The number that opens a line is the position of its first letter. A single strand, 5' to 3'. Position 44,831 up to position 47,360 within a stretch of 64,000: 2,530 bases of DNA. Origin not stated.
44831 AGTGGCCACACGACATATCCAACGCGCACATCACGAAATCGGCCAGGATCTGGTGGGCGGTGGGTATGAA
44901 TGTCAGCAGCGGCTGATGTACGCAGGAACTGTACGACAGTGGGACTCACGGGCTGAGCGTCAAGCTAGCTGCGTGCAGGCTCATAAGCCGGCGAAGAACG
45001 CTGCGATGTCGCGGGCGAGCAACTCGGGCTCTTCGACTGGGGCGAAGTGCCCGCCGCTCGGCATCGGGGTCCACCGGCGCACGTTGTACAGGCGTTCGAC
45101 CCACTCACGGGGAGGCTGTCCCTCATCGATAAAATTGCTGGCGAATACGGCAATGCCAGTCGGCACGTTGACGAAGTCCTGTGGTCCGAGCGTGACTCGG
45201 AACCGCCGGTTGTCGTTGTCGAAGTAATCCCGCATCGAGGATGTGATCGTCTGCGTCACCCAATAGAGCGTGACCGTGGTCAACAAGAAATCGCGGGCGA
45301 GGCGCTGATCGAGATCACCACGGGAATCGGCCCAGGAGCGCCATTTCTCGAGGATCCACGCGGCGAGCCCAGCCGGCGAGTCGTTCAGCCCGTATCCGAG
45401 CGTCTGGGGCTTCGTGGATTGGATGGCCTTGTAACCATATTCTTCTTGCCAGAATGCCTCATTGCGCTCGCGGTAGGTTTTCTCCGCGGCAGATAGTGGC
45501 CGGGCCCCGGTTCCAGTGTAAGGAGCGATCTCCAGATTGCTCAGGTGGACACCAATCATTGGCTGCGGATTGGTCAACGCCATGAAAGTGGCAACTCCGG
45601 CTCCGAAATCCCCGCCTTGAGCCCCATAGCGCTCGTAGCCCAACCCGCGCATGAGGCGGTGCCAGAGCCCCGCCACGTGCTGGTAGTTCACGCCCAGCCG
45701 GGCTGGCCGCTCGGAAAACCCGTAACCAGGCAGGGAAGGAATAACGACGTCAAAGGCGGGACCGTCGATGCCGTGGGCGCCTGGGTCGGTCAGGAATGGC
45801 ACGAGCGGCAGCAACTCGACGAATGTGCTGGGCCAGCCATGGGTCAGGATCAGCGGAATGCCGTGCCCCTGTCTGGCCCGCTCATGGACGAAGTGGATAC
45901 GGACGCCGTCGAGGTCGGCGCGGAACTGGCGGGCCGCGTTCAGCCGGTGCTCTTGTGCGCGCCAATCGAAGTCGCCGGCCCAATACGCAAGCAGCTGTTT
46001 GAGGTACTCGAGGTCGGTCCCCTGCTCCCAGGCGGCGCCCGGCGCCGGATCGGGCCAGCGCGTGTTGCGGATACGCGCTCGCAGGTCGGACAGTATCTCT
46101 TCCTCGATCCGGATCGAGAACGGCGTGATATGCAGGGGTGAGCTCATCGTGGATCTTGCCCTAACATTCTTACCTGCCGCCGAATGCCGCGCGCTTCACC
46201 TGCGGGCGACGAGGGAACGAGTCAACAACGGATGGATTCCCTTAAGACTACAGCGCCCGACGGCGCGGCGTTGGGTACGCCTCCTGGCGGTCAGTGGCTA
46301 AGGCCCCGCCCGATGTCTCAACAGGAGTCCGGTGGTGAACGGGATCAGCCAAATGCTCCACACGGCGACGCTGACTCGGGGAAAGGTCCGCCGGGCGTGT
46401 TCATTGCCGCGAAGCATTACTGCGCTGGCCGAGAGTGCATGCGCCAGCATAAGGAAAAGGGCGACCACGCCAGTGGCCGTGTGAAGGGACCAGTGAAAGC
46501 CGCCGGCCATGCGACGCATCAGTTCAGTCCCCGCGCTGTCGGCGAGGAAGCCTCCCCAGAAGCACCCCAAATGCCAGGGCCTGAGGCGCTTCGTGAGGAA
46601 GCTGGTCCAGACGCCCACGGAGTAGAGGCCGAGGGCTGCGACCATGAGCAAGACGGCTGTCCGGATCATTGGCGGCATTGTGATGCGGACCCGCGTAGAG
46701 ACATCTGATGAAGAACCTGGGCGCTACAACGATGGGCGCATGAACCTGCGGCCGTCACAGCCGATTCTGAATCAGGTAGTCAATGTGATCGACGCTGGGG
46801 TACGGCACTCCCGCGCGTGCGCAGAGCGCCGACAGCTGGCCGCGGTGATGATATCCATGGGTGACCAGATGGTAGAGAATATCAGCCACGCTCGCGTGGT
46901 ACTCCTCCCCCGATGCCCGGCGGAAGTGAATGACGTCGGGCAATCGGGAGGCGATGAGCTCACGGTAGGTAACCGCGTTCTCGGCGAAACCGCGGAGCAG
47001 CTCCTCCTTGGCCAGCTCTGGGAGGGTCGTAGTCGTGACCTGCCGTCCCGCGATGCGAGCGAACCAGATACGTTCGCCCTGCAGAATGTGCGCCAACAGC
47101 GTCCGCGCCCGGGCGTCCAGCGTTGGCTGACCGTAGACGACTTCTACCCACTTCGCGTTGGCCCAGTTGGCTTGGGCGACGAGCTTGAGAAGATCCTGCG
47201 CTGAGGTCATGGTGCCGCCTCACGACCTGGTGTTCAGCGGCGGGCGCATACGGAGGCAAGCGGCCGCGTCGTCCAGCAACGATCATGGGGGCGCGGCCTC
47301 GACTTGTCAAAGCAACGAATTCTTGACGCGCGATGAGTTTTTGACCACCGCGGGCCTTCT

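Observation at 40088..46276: Conserved, same-orientation intergenic repeat family punctuating an island of small accessory genes (attC-like / cassette-array-like?)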

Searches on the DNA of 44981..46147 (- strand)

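Call 53: search_with_rna_model(model_id=R1, sources=[L013, L014, L015, L016, L017, L018, L019], filters=off, max_evalue=0.001)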
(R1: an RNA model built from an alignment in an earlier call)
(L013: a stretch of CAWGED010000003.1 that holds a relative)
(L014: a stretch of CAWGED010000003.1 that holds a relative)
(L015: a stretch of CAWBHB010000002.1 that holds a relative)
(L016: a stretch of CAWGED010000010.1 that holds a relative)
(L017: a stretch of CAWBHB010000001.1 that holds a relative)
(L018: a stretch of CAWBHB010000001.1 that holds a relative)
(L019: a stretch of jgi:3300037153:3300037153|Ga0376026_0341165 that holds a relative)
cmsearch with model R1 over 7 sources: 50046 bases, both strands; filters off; matches with E-value up to 0.001: 29.
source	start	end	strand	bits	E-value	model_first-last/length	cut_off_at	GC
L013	3969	4073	+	124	9.6e-35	1-104/104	no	0.6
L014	6069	6172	+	119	3.1e-33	1-104/104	no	0.63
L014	7776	7879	+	110.7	9.9e-31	1-104/104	no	0.6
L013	4825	4929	+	109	3e-30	1-104/104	no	0.61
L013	3330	3432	+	105.5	3.5e-29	1-104/104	no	0.62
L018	6439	6540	+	104.6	6.7e-29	1-104/104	no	0.61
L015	1344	1445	+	97.7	8.1e-27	1-104/104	no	0.61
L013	1571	1673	+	96.6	1.7e-26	1-104/104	no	0.65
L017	670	773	+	90.6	1.1e-24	1-104/104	no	0.62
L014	7444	7552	+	87.4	9.7e-24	1-104/104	no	0.6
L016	5481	5583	-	84.1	9.5e-23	1-104/104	no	0.61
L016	2520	2618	-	78.9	3.5e-21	1-104/104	no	0.64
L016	605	711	-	76.9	1.4e-20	1-104/104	no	0.58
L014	6826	6946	+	72.4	3.2e-19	4-101/104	no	0.57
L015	4795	4898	+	51.5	6.1e-13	1-104/104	no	0.67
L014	1873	1962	+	49.9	1.9e-12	1-104/104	no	0.59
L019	645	743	-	49.2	3e-12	1-104/104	no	0.65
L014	3620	3715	+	49.2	3e-12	1-104/104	no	0.64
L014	2163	2282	+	47.5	9.9e-12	8-97/104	no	0.64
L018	2352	2417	+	33.8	1.3e-07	1-104/104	no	0.62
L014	4981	5046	+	33.2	2e-07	1-104/104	no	0.7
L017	5929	6026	+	29.8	2.1e-06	1-104/104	no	0.6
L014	4355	4451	+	26.8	1.7e-05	1-104/104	no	0.61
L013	5381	5501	+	26.2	2.6e-05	8-97/104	no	0.68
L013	3969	4073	-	26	3e-05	1-104/104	no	0.6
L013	4825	4929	-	25.9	3.2e-05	1-104/104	no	0.61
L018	6443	6543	-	25.2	5.2e-05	1-104/104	no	0.62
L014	6072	6179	-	23.9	0.00013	1-104/104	no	0.65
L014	7776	7879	-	23.5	0.00016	1-104/104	no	0.6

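Call 65: search_with_rna_model(model_id=R1, sources=[L020, L021, L022, L023, L024, L025, L026, L027, L028, L029, L030, L031, L032, L033, L034, L035, L036, L037, L038, L039, L040, L041, L042, L043, L044, L045, L046, L047, L048, L049, L050, L051, L052, L053, L054, L055, L056, L057, L058, L059, L060, L061, L062, L063, L064, L065, L066, L067, L068, L069, L070, L071, L072, L073, L074, L075, L076, L077, L078, L079, L080, L081, L082, L083, L084, L085, L086, L087, L088, L089, L090, L091, L092, L093, L094, L095, L096, L097, L098, L099], filters=default, max_evalue=0.001)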
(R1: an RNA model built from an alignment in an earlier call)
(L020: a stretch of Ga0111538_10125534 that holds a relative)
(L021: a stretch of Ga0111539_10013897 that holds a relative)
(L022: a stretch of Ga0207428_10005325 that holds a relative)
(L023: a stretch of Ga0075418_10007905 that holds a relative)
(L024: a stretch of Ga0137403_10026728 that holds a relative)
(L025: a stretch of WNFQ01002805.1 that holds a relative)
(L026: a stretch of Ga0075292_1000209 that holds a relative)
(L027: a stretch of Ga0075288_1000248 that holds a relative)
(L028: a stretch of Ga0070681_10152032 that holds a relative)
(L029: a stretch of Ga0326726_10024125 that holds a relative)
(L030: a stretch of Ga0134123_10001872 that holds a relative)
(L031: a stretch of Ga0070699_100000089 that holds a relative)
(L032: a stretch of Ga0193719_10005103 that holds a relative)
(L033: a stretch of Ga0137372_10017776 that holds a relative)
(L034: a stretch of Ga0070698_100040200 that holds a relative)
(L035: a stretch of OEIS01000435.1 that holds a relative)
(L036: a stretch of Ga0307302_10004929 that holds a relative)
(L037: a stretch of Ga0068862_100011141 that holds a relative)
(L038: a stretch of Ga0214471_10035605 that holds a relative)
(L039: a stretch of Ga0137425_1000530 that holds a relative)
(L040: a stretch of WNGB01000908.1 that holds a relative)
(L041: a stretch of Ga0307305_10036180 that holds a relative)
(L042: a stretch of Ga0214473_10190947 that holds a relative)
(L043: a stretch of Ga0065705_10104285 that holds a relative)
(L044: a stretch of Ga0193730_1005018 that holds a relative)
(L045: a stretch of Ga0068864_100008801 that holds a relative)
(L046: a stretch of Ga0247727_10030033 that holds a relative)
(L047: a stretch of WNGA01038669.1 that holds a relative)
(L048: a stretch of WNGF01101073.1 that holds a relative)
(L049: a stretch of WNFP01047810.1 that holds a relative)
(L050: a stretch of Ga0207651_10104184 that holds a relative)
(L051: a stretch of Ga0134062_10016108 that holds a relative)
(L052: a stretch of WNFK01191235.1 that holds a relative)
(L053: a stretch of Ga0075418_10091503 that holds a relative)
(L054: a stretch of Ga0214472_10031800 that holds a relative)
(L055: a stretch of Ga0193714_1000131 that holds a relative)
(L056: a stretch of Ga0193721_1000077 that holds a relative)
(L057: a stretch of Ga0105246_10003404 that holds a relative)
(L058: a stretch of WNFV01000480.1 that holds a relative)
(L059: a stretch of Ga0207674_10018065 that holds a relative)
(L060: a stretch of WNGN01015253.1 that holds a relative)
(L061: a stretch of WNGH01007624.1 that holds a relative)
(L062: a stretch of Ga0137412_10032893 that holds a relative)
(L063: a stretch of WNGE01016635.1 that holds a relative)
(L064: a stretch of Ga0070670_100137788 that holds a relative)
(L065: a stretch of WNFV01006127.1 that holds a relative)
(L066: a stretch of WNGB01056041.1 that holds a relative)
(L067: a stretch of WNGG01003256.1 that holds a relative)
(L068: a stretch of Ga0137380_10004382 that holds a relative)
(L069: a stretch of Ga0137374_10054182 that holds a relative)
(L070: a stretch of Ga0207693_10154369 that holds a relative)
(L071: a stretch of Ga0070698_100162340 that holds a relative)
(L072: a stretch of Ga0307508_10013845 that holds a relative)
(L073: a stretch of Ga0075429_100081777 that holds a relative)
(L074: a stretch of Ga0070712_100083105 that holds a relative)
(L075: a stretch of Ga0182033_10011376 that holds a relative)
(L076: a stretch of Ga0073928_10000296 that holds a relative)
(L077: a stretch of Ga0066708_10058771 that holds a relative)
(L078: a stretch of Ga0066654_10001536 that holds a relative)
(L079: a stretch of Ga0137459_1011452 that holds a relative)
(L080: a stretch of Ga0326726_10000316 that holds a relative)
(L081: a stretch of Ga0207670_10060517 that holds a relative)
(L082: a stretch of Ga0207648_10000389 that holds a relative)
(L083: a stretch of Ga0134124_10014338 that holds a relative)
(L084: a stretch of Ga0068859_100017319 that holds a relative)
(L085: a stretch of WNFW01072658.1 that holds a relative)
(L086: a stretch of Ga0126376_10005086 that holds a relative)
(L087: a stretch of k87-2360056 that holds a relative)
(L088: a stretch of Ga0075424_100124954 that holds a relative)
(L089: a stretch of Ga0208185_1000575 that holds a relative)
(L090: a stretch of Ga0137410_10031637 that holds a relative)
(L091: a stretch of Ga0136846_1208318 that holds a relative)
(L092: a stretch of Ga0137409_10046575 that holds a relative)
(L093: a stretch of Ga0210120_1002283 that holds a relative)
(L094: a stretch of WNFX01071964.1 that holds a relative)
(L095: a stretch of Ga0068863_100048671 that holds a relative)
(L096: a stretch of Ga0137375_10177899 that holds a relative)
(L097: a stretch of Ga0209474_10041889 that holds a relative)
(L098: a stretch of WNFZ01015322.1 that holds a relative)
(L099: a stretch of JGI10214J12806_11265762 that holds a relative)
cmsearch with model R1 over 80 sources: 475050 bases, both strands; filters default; matches with E-value up to 0.001: 31.
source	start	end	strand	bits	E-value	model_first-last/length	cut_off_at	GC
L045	5101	5203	-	86.6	1.6e-22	1-104/104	no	0.63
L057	6055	6157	-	86.6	1.6e-22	1-104/104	no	0.63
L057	206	305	-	85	5e-22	1-104/104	no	0.58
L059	2818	2919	-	82.5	2.8e-21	1-104/104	no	0.65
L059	4058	4160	-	82.3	3.1e-21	1-104/104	no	0.62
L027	927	1062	-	52.4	3.3e-12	1-104/104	no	0.69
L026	3493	3625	-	51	8.2e-12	1-104/104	no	0.66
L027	6568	6700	-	51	8.2e-12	1-104/104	no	0.66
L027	2658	2795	-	48.5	4.6e-11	1-104/104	no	0.66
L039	1699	1765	-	43.8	1.2e-09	1-104/104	no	0.7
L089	92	164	+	41.1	8.1e-09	1-104/104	no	0.71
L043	1740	1831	-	38.2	5.9e-08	1-104/104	no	0.67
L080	173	248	-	36.3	2.2e-07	1-104/104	no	0.74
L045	2018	2120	-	35.9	2.9e-07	1-104/104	no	0.63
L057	2973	3075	-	35.9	2.9e-07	1-104/104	no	0.63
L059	873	975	-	35.9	2.9e-07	1-104/104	no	0.63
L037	5747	5819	-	35.3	4.3e-07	1-104/104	no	0.75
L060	2475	2542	-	34.7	6.6e-07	1-104/104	no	0.71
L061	7256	7323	-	34.7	6.6e-07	1-104/104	no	0.71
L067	7256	7323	-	34.7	6.6e-07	1-104/104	no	0.71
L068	7256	7323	-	34.7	6.6e-07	1-104/104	no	0.71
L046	1705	1798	-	33.8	1.3e-06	1-104/104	no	0.68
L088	602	677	-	33.6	1.5e-06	1-104/104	no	0.67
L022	9052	9148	-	33.1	2e-06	1-104/104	no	0.66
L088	1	52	-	31.4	6.6e-06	1-95/104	3'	0.81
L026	4253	4395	-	29.9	1.9e-05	1-104/104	no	0.67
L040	398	457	-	28.3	5.5e-05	1-104/104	no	0.72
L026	1987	2130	-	26.2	0.00024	1-104/104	no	0.64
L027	5062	5205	-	26.2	0.00025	1-104/104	no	0.65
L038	2195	2258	-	24.3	0.00089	1-104/104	no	0.69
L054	1021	1084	-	24.3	0.00089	1-104/104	no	0.69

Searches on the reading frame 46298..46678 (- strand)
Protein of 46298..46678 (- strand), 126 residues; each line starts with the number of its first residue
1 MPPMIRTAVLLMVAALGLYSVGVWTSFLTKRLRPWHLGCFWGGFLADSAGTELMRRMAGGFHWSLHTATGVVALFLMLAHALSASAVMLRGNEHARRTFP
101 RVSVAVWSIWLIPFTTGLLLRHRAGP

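Call 14: search_protein_families(library=pfam, proteins=[window:46298-46678:-], max_evalue=0.01)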
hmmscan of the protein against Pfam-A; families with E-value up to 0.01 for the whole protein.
window:46298-46678:- (126 aa): 1 family
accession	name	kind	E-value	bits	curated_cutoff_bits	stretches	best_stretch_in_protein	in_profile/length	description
PF01127.27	Sdh_cyt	-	0.0085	16.6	25.8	1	54-111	14-72/122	Succinate dehydrogenase/Fumarate reductase transmembrane subunit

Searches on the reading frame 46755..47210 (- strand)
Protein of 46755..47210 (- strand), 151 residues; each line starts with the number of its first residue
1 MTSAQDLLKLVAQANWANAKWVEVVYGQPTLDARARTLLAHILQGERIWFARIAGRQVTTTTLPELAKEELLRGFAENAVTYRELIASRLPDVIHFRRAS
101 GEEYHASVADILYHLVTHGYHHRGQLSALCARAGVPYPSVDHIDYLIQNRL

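Call 11: search_protein_families(library=pfam, proteins=[window:46755-47210:-], max_evalue=0.01)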
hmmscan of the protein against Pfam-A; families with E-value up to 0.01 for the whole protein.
window:46755-47210:- (151 aa): 3 families
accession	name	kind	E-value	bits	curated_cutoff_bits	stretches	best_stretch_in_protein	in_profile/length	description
PF05163.17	DinB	-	9e-15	55.5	23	1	35-146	42-158/165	DinB family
PF12867.12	DinB_2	-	9.6e-06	26.5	24.8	1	38-126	35-128/128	DinB superfamily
PF04978.18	MST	-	0.00012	23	27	1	37-129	38-143/149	Mycothiol-S-transferase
